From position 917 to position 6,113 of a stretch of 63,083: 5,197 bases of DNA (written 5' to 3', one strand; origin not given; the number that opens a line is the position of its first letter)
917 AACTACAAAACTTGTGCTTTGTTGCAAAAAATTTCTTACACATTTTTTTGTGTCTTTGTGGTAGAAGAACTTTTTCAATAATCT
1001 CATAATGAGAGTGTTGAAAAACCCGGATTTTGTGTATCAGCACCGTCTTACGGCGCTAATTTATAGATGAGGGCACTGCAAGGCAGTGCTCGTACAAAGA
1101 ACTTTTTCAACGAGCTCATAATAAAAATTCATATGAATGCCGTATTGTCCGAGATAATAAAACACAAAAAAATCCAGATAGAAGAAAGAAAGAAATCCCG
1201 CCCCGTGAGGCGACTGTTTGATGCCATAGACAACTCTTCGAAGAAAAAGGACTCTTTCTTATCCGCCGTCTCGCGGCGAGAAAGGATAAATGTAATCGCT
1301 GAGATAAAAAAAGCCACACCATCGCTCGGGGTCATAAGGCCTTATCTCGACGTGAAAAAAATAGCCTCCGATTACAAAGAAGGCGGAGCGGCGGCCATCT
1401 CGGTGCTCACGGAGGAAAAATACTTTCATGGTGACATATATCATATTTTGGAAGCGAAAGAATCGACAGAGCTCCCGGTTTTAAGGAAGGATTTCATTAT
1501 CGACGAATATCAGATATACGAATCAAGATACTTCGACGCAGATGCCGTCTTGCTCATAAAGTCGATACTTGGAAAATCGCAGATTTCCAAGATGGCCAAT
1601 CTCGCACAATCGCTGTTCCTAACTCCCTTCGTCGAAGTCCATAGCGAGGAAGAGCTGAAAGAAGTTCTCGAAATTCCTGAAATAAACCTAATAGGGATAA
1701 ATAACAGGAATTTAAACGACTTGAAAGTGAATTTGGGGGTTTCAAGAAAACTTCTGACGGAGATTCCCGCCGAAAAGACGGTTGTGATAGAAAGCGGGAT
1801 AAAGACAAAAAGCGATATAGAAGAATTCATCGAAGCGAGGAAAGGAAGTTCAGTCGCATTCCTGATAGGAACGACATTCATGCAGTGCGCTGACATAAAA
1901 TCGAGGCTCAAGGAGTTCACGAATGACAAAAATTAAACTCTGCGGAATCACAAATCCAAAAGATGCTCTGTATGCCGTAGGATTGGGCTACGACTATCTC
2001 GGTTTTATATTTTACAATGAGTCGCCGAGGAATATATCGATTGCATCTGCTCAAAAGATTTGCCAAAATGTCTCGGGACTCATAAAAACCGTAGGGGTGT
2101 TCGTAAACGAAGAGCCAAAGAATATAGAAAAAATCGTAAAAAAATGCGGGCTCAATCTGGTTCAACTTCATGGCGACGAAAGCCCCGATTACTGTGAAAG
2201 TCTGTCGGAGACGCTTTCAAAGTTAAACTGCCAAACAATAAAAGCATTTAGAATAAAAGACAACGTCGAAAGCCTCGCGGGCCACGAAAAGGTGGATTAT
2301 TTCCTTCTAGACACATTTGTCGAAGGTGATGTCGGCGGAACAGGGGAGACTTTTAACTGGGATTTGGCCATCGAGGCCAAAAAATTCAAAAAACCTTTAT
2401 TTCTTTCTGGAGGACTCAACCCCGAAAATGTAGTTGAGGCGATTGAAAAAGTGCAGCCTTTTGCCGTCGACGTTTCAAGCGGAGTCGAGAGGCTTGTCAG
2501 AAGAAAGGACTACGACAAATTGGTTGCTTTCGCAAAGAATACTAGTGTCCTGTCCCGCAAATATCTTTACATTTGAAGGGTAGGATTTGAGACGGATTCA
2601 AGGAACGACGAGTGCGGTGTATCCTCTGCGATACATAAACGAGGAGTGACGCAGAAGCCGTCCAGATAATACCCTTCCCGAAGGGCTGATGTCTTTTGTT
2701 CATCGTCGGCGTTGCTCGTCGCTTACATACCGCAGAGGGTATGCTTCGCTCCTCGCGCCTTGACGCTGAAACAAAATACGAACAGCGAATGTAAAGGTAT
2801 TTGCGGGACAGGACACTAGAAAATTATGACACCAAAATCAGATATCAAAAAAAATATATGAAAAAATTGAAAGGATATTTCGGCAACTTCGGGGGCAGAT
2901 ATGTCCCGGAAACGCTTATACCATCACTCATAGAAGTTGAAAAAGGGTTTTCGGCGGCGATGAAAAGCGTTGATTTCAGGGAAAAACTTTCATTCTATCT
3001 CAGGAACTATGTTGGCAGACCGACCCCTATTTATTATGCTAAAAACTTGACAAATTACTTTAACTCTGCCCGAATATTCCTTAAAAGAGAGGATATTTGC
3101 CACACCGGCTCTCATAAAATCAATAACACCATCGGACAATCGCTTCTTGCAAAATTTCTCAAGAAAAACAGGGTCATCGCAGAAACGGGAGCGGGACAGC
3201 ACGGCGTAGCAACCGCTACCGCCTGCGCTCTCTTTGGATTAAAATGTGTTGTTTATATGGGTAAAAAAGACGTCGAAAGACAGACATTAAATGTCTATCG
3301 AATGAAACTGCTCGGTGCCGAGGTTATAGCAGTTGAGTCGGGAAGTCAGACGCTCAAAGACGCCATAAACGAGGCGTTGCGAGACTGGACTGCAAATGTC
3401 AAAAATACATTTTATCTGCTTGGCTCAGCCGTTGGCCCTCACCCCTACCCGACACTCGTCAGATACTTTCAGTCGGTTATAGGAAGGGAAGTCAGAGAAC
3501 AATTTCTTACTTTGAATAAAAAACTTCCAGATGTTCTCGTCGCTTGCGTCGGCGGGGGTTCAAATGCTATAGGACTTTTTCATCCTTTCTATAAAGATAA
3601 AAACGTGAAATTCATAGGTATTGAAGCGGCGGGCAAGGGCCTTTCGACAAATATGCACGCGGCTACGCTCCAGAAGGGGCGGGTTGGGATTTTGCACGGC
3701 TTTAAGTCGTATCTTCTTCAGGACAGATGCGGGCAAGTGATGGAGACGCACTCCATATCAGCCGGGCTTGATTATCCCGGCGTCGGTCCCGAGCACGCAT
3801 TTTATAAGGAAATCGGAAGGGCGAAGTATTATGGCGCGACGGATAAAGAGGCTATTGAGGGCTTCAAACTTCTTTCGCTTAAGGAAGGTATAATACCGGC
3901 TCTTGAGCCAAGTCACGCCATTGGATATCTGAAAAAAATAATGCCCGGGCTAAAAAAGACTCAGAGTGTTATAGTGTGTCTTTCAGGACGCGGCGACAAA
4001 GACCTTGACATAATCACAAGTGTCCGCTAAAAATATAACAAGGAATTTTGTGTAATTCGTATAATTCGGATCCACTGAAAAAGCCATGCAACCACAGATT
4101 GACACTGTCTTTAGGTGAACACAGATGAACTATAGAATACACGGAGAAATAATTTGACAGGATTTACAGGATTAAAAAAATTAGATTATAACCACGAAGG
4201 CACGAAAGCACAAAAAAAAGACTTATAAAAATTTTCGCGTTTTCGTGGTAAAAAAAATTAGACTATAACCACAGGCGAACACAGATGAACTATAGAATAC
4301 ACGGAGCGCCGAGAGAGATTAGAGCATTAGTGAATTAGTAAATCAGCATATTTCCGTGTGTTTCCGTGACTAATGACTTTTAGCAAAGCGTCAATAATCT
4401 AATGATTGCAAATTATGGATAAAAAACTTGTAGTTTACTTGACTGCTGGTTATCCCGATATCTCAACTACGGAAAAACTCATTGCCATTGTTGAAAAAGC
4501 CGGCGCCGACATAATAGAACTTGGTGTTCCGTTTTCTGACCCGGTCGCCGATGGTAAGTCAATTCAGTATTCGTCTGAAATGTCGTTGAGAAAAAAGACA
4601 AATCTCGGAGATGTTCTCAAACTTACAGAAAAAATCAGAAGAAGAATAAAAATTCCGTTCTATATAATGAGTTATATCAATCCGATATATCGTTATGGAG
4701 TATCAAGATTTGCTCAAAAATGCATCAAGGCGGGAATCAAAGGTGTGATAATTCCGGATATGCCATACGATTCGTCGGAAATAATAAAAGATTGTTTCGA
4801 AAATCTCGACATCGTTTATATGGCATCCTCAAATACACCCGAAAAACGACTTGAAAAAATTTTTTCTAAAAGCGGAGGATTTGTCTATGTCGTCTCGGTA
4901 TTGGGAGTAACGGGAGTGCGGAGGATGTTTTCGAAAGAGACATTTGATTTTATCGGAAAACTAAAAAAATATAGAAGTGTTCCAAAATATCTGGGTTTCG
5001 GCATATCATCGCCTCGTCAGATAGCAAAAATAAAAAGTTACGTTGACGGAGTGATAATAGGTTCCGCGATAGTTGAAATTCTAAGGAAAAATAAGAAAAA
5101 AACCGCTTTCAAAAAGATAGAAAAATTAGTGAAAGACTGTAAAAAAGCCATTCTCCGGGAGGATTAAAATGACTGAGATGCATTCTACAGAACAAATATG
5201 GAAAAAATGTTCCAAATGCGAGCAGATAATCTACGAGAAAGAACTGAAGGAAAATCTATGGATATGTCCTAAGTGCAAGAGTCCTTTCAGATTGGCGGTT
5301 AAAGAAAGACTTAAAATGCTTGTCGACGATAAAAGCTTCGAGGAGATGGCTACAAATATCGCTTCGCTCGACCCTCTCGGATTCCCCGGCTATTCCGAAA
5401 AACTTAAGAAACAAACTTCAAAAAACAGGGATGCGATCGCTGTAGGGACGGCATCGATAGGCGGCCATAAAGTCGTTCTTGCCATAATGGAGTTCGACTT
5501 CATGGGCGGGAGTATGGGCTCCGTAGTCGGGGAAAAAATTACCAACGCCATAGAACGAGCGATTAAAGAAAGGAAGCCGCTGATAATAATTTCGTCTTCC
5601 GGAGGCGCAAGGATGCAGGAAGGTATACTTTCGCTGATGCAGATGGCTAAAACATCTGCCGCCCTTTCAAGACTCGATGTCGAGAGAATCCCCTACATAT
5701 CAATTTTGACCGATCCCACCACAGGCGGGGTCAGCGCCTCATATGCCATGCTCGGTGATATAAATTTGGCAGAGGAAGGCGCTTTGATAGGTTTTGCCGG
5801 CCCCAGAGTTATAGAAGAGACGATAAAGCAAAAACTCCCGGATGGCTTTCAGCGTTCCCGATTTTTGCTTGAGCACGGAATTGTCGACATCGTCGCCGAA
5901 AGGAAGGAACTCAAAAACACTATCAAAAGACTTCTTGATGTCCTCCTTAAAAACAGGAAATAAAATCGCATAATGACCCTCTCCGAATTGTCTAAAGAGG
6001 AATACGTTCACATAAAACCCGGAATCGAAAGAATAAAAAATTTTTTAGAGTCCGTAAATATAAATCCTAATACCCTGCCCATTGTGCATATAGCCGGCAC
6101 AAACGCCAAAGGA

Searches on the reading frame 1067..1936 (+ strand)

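Call 76: search_protein_families(library=pfam, proteins=[window:1067-1936:+], max_evalue=1e-8)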
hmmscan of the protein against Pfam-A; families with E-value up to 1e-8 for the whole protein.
window:1067-1936:+ (289 aa): 1 family
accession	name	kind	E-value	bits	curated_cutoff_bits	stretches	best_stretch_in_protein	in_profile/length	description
PF00218.27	IGPS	-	9.1e-75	251.6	27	1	27-283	1-253/254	Indole-3-glycerol phosphate synthase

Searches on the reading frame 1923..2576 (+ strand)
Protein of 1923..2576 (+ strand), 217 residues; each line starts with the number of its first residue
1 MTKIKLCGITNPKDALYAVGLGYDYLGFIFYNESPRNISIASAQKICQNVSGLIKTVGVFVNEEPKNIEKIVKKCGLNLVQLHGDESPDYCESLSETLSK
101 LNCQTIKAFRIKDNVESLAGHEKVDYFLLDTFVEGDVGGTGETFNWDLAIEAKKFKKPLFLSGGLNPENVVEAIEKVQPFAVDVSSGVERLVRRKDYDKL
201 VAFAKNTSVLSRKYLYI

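Call 24: search_protein_families(library=pfam, proteins=[window:1923-2576:+])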
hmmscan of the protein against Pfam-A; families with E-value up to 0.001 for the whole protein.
window:1923-2576:+ (217 aa): 1 family
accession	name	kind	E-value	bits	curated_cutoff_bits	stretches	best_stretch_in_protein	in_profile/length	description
PF00697.28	PRAI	-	3.6e-44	151.2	22.7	1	5-205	2-192/193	N-(5'phosphoribosyl)anthranilate (PRA) isomerase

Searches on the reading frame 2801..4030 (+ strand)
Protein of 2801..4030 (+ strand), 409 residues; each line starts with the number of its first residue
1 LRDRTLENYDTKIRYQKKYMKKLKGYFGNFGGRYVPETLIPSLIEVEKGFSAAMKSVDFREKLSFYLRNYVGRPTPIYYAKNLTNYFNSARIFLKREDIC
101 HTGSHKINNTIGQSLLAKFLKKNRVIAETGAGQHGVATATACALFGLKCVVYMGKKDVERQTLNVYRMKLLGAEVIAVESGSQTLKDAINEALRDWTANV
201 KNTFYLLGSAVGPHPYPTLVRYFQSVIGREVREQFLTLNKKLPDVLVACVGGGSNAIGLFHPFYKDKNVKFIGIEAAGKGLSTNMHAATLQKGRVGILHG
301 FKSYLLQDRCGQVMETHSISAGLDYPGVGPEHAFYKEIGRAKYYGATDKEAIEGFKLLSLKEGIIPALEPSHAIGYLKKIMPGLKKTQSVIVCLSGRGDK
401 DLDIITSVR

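Call 24: search_protein_families(library=pfam, proteins=[window:2801-4030:+])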
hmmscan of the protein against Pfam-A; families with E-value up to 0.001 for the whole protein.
window:2801-4030:+ (409 aa): 1 family
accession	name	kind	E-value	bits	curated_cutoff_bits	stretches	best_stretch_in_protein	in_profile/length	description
PF00291.31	PALP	-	7.6e-39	134.2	35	1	72-396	5-295/295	Pyridoxal-phosphate dependent enzyme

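Call 25: find_encoding_contigs(protein=window:2858-4030:+, flank=10000, max_places=10)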
Protein window:2858-4030:+ (390 aa): no gene with exactly this product is on record in the collection.

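Call 26: find_homologous_proteins(query=window:2858-4030:+, max_evalue=1e-100)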
Query window:2858-4030:+ (390 aa): 8000 proteins with E <= 1e-100 among 8000 candidates; the best 120 are listed.
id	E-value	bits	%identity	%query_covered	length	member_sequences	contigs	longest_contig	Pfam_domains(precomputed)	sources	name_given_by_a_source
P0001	1.2e-260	882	100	100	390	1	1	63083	PF00291.32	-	-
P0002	2.9e-227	773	86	99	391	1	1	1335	PF00291.32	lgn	-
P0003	2.1e-201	687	76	99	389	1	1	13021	PF00291.32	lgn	-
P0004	2.4e-177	608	67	98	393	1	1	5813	PF00291.32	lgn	-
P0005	5.5e-176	604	68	98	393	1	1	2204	PF00291.32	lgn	-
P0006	1.3e-175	603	69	99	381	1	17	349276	PF00291.32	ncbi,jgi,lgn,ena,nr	ncbi:MAG TPA: tryptophan synthase subunit beta [Elusimicrobia bacterium]|nr:MAG: tryptophan synthase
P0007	6.8e-175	600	67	98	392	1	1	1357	PF00291.32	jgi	jgi:tryptophan synthase beta chain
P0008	6.9e-175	600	68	97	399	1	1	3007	PF00291.32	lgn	-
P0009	1.0e-174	600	66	98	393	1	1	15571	PF00291.32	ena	-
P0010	3.3e-174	598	67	99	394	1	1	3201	PF00291.32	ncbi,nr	ncbi:tryptophan synthase subunit beta [bacterium]|nr:tryptophan synthase subunit beta [bacterium]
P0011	4.2e-174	598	67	97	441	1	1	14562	PF00291.32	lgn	-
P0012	6.9e-174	597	68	97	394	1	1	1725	PF00291.32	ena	-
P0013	8.3e-174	597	65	100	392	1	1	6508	PF00291.32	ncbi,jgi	jgi:tryptophan synthase beta chain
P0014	1.1e-173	596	68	98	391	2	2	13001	PF00291.32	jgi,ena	-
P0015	1.5e-173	596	68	99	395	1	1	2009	PF00291.32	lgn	-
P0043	6.4e-171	587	67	97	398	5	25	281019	PF00291.32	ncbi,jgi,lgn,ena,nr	ncbi:MAG: tryptophan synthase subunit beta [Elusimicrobia bacterium RIFCSPLOWO2_02_FULL_39_32]|nr:MA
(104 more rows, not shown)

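Call 27: find_encoding_contigs(protein=P0003, flank=10000, max_places=3)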
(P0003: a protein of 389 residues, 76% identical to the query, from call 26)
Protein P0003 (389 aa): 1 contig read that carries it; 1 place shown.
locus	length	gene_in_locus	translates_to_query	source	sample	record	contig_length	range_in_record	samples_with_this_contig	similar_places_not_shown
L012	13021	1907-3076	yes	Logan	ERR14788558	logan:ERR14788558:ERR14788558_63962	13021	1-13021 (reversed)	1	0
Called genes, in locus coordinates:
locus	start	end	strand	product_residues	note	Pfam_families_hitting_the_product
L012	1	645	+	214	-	?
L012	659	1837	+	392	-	PF14487:DarT, PF01661:Macro (faint)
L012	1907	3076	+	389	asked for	PF00291:PALP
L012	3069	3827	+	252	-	PF00290:Trp_syntA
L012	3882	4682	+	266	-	PF17848:Zn_ribbon_ACC (weak), PF01039:Carboxyl_trans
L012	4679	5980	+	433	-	PF08245:Mur_ligase_M, PF02875:Mur_ligase_C (weak), PF27239:FOL3_C (weak)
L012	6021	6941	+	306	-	PF00480:ROK, PF01869:BcrAD_BadFG (faint)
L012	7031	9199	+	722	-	PF06835:LptC (faint), PF03968:LptD_N (faint)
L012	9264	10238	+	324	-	PF01073:3Beta_HSD, PF01370:Epimerase, PF02719:Polysacc_synt_2, PF04321:RmlD_sub_bind (weak), PF16363:GDP_Man_Dehyd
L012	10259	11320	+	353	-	PF00483:NTP_transferase, PF12804:NTP_transf_3 (weak), PF25084:LbH_EIF2B (weak), PF00132:Hexapep (faint), PF25087:GMPPB_C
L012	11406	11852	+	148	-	PF00908:dTDP_sugar_isom, PF05523:FdtA (weak), PF14667:Polysacc_synt_C, PF07883:Cupin_2 (faint)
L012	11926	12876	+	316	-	PF01073:3Beta_HSD, PF01370:Epimerase, PF02719:Polysacc_synt_2, PF04321:RmlD_sub_bind, PF05368:NmrA, PF07993:NAD_binding_4, PF13460:NAD_binding_10, PF16363:GDP_Man_Dehyd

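Call 28: find_encoding_contigs(protein=P0002, flank=3000, max_places=3)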
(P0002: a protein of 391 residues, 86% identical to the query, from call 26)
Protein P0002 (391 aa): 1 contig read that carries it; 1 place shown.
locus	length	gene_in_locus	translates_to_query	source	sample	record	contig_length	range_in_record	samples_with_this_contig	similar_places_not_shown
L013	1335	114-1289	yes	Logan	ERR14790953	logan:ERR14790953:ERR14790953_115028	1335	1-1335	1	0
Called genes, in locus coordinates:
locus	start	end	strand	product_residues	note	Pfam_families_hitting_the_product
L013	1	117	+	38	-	?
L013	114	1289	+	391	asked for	PF00291:PALP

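Call 73: find_encoding_contigs(protein=P0006, flank=10000, max_places=10)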
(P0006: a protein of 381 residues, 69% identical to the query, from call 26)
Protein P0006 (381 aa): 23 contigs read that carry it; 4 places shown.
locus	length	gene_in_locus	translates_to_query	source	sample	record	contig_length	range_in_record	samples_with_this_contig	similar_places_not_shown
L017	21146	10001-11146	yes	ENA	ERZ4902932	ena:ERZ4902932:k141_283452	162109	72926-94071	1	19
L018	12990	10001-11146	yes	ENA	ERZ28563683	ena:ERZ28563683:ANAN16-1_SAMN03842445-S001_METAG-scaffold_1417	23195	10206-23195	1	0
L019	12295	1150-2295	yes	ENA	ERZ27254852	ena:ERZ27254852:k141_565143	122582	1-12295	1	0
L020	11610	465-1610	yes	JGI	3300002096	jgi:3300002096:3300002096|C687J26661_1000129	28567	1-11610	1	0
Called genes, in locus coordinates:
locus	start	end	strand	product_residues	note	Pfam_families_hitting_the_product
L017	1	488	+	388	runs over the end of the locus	PF00815:Histidinol_dh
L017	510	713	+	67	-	-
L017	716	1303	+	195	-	PF00475:IGPD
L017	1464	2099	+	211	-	PF00117:GATase, PF07685:GATase_3, PF01174:SNO (faint)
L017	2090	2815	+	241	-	PF00977:His_biosynth, PF01207:Dus (faint), PF02581:TMP-TENI (faint)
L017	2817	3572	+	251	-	PF00977:His_biosynth, PF02581:TMP-TENI (faint), PF05690:ThiG (faint), PF01180:DHO_dh (faint), PF04309:G3P_antiterm (faint), PF03060:NMO (weak)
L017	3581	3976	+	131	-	PF01502:PRA-CH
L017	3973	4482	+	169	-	PF10502:Peptidase_S26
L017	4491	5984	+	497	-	PF04715:, PF00425:Chorismate_bind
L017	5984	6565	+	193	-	PF00117:GATase, PF07722:Peptidase_C26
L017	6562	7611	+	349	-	PF02885:Glycos_trans_3N, PF00591:Glycos_transf_3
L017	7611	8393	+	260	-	PF00218:IGPS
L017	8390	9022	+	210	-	PF00697:PRAI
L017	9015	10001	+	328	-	PF01380:SIS, PF00571:CBS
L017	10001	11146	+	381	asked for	PF00291:PALP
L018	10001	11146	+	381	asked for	PF00291:PALP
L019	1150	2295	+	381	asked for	PF00291:PALP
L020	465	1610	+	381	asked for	PF00291:PALP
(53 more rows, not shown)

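Call 74: find_encoding_contigs(protein=P0043, flank=10000, max_places=10)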
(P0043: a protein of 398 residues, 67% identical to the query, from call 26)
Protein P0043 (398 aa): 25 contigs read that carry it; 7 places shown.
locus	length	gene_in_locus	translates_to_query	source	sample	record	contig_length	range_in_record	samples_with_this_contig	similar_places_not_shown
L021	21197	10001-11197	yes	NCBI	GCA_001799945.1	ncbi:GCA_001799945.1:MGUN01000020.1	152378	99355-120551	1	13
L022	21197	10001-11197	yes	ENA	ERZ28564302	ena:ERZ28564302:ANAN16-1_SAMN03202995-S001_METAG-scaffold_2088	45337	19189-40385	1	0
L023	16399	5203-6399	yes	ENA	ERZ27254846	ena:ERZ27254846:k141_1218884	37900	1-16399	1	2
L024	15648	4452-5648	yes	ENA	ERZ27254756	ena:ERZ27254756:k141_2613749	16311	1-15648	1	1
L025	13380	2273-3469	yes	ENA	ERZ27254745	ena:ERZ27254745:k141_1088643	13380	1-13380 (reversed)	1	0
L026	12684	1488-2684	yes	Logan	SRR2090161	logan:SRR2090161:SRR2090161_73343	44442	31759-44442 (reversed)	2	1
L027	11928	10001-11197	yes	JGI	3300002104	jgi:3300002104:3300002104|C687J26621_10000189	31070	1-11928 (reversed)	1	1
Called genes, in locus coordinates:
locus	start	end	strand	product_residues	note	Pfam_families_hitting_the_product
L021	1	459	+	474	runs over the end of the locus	-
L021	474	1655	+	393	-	PF00815:Histidinol_dh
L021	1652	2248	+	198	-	PF00475:IGPD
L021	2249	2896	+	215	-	PF00117:GATase, PF01174:SNO (faint), PF07685:GATase_3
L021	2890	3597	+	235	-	PF00977:His_biosynth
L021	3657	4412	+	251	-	PF00977:His_biosynth, PF03060:NMO (faint), PF05690:ThiG (faint), PF02581:TMP-TENI (faint)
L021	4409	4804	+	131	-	PF01502:PRA-CH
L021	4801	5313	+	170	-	PF10502:Peptidase_S26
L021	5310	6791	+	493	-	PF04715:, PF00425:Chorismate_bind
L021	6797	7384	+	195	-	PF00117:GATase, PF07722:Peptidase_C26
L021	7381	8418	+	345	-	PF02885:Glycos_trans_3N, PF00591:Glycos_transf_3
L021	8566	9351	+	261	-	PF00218:IGPS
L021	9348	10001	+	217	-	PF00697:PRAI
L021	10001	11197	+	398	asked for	PF00291:PALP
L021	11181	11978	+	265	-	PF00290:Trp_syntA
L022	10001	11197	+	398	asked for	PF00291:PALP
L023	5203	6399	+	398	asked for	PF00291:PALP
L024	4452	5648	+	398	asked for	PF00291:PALP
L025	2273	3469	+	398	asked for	PF00291:PALP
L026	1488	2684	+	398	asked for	PF00291:PALP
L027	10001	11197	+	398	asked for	PF00291:PALP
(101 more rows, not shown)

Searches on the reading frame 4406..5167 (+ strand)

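Call 76: search_protein_families(library=pfam, proteins=[window:4406-5167:+], max_evalue=1e-8)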
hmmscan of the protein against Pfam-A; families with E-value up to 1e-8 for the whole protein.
window:4406-5167:+ (253 aa): 1 family
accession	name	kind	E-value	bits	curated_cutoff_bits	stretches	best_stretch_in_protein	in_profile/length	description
PF00290.26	Trp_syntA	-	5.6e-75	252.1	27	1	6-248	10-257/259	Tryptophan synthase alpha chain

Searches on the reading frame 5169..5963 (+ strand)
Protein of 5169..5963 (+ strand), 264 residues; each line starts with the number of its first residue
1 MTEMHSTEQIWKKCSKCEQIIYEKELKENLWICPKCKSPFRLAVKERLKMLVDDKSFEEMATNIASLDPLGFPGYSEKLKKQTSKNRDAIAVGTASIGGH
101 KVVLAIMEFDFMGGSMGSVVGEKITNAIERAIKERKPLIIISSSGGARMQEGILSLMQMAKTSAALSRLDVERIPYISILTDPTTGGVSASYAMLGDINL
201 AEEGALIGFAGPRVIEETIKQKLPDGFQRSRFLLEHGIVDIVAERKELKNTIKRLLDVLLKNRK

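Call 76: search_protein_families(library=pfam, proteins=[window:5169-5963:+], max_evalue=1e-8)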
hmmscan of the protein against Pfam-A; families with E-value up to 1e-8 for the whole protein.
window:5169-5963:+ (264 aa): 1 family
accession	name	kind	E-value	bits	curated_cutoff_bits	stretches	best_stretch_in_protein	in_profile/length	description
PF01039.27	Carboxyl_trans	-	1.7e-24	86.8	22.3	1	42-219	8-177/493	Carboxyl transferase domain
